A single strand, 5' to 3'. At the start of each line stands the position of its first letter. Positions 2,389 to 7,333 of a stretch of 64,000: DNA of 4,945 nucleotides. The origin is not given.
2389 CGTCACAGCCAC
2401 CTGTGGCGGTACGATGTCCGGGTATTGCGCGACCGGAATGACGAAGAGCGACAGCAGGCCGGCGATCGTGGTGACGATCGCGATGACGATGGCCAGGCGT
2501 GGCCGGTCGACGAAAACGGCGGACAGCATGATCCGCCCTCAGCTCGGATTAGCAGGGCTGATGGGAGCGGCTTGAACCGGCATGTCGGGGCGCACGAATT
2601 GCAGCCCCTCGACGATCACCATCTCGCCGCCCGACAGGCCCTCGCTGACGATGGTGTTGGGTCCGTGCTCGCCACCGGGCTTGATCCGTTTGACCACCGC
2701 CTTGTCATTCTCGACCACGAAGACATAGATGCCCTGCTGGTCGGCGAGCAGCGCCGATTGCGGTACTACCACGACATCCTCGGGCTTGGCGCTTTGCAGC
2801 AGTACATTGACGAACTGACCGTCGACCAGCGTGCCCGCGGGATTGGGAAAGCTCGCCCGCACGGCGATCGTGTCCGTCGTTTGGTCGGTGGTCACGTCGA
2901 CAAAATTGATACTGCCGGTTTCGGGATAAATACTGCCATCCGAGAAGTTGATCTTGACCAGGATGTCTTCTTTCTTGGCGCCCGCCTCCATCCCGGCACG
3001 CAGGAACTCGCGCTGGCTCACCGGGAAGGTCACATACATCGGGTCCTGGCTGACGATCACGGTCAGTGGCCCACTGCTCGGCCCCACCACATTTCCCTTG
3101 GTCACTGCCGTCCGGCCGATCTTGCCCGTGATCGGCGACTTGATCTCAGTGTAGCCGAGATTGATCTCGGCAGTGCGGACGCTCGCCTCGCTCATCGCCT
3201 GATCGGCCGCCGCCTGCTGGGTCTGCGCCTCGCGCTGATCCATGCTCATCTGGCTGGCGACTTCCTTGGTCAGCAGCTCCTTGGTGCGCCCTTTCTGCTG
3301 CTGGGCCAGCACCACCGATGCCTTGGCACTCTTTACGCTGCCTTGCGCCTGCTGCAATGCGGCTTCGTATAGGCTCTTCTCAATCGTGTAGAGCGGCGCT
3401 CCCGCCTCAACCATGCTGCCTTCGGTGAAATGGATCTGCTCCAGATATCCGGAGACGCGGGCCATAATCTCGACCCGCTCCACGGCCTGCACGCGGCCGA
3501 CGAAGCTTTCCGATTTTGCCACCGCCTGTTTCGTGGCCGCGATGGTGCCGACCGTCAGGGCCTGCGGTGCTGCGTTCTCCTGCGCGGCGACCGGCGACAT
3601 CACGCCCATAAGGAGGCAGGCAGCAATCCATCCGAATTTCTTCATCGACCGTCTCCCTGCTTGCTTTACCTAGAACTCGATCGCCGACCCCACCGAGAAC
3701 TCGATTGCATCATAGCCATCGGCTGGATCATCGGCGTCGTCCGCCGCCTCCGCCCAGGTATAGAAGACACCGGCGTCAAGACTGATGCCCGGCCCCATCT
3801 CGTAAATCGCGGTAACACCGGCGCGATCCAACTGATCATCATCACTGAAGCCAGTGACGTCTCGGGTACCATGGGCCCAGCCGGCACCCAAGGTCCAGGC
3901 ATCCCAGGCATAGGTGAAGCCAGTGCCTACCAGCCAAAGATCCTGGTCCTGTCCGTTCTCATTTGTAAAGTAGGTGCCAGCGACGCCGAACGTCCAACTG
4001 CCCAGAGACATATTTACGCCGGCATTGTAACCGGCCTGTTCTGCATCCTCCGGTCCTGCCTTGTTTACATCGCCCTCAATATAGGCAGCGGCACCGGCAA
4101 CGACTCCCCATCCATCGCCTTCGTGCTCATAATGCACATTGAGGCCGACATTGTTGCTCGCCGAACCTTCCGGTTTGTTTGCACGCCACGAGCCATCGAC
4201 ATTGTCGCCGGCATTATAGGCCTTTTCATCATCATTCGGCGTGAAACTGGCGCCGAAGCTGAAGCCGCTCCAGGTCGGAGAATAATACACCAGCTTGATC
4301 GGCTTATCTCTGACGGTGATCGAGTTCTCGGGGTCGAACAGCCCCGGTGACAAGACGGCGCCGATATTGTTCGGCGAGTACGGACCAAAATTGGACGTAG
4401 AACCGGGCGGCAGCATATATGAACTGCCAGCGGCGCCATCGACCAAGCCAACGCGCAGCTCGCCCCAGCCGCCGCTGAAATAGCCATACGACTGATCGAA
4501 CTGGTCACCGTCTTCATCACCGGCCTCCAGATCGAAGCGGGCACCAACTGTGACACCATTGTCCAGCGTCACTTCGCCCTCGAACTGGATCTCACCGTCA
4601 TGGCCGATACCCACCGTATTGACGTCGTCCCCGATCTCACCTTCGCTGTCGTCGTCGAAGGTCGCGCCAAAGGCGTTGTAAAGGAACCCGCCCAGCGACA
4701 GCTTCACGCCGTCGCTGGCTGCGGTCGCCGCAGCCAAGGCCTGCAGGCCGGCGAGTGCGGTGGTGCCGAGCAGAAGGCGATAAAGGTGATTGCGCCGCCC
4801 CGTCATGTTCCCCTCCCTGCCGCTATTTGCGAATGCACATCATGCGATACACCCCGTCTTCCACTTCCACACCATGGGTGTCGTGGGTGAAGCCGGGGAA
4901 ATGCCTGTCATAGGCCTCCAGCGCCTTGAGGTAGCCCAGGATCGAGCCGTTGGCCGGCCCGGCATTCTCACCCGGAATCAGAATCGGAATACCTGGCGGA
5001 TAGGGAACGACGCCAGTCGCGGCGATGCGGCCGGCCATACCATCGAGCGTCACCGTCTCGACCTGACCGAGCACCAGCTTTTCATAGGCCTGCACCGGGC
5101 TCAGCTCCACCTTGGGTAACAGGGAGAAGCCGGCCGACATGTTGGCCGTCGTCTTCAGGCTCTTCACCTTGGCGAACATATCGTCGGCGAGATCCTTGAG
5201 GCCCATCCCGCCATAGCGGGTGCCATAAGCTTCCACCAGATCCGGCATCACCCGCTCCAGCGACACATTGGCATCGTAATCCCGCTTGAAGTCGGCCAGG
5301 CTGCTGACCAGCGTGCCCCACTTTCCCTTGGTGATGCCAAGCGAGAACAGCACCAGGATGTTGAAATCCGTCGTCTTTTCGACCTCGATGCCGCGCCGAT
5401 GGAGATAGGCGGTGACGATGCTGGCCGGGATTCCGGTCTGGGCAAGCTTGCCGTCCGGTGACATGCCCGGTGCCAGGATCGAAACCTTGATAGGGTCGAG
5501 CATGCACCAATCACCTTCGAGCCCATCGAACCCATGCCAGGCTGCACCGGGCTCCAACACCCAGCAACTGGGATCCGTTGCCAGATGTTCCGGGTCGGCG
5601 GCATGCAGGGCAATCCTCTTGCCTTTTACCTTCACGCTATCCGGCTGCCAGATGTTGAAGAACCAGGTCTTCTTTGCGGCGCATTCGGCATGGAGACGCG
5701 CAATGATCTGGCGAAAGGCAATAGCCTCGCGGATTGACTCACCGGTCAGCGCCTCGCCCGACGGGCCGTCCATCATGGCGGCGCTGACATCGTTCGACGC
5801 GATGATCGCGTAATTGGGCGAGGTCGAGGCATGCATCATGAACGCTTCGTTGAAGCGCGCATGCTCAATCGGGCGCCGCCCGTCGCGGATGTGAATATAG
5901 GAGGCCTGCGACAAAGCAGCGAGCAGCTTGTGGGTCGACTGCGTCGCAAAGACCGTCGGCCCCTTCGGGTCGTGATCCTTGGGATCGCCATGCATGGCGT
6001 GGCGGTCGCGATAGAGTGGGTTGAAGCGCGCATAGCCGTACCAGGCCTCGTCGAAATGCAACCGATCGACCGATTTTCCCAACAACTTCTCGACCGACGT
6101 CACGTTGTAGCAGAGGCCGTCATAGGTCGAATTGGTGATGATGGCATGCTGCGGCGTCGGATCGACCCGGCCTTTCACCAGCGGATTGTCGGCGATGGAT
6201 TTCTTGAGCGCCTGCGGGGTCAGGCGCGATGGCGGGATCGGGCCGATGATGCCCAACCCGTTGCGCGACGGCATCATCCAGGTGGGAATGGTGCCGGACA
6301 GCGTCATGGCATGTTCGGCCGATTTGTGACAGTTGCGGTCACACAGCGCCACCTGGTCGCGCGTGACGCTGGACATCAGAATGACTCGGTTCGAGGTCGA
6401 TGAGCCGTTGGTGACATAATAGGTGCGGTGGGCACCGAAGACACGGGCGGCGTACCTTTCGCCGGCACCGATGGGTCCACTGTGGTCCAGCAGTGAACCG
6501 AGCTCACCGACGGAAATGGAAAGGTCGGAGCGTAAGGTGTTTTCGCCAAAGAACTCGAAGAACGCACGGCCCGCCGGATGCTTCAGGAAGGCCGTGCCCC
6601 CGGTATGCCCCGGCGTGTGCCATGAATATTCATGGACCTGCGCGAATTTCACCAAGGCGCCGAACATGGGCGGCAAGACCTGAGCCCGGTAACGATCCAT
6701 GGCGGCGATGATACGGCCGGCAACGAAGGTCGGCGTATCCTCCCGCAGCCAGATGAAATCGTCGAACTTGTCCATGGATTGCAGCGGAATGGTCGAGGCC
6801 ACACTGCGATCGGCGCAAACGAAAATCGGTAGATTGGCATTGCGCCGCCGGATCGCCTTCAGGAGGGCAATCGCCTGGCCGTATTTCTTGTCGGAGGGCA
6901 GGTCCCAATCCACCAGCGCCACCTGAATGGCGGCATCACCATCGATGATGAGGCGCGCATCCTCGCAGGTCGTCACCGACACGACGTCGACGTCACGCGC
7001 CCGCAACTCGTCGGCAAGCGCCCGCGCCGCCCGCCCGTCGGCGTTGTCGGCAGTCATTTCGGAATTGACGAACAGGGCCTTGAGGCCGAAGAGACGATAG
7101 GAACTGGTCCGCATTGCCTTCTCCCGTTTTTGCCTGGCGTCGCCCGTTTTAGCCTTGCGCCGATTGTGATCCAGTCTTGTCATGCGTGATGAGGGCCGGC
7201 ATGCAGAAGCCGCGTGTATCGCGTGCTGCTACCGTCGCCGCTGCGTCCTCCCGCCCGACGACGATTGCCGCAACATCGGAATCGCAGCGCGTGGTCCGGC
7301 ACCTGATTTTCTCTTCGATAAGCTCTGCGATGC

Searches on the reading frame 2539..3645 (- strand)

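Call 12: search_protein_families(library=pfam, proteins=[window:2539-3645:-], max_evalue=0.001)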
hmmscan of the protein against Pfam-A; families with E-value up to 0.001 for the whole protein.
window:2539-3645:- (368 aa): 4 families
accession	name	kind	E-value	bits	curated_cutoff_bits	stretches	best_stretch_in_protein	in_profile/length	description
PF16576.10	HlyD_D23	-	1.6e-13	50.9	30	1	47-279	7-214/214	Barrel-sandwich domain of CusB or HlyD membrane-fusion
PF13437.12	HlyD_3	-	4.9e-09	37.3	22.2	1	168-270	2-97/106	HlyD family secretion protein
PF13533.13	Biotin_lipoyl_2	-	3.1e-05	24.1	29.8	1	58-89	1-32/32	Biotin-lipoyl like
PF00364.28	Biotin_lipoyl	-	9.4e-05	22.6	22.1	0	58-88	43-73/73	Biotin-requiring enzyme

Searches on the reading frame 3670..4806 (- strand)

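Call 12: search_protein_families(library=pfam, proteins=[window:3670-4806:-], max_evalue=0.001)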
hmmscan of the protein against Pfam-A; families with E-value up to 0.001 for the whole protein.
window:3670-4806:- (378 aa): 1 family
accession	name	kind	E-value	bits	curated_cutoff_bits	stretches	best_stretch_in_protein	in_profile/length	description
PF13609.12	Porin_4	-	5.8e-34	118.7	27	1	15-349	2-304/310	Gram-negative porin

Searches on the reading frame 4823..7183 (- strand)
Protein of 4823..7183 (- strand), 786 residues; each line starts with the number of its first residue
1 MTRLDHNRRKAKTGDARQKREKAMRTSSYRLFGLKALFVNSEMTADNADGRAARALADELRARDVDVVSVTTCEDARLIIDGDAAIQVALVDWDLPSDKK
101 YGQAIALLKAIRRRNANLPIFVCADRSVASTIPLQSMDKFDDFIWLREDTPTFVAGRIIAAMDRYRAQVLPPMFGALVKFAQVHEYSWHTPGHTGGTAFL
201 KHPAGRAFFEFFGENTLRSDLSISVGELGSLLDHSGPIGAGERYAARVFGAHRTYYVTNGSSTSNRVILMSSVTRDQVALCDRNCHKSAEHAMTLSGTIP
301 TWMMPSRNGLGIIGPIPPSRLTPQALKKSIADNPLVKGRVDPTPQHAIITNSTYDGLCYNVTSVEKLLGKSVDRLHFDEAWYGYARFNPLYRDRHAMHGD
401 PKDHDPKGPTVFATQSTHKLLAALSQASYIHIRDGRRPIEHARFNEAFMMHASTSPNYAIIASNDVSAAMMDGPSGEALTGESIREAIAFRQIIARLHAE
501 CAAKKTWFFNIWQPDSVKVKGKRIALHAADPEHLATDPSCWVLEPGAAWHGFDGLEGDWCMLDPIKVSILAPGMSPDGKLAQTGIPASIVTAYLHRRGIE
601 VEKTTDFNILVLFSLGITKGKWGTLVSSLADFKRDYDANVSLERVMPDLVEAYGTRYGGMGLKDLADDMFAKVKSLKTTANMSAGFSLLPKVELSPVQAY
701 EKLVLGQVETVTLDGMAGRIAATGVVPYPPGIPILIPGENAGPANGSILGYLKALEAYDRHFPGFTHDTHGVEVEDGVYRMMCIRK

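Call 12: search_protein_families(library=pfam, proteins=[window:4823-7183:-], max_evalue=0.001)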
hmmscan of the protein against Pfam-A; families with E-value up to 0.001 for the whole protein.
window:4823-7183:- (786 aa): 3 families
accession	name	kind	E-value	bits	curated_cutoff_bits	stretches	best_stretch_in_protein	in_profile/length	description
PF01276.26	OKR_DC_1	-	2.1e-161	537.8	27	1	171-620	1-416/417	Orn/Lys/Arg decarboxylase, major domain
PF03711.20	OKR_DC_1_C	-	5.6e-42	143.6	24.2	1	646-775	1-130/132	Orn/Lys/Arg decarboxylase, C-terminal domain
PF03709.21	OKR_DC_1_N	-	4.5e-26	91.7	29.3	1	50-165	3-111/111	Orn/Lys/Arg decarboxylase, N-terminal domain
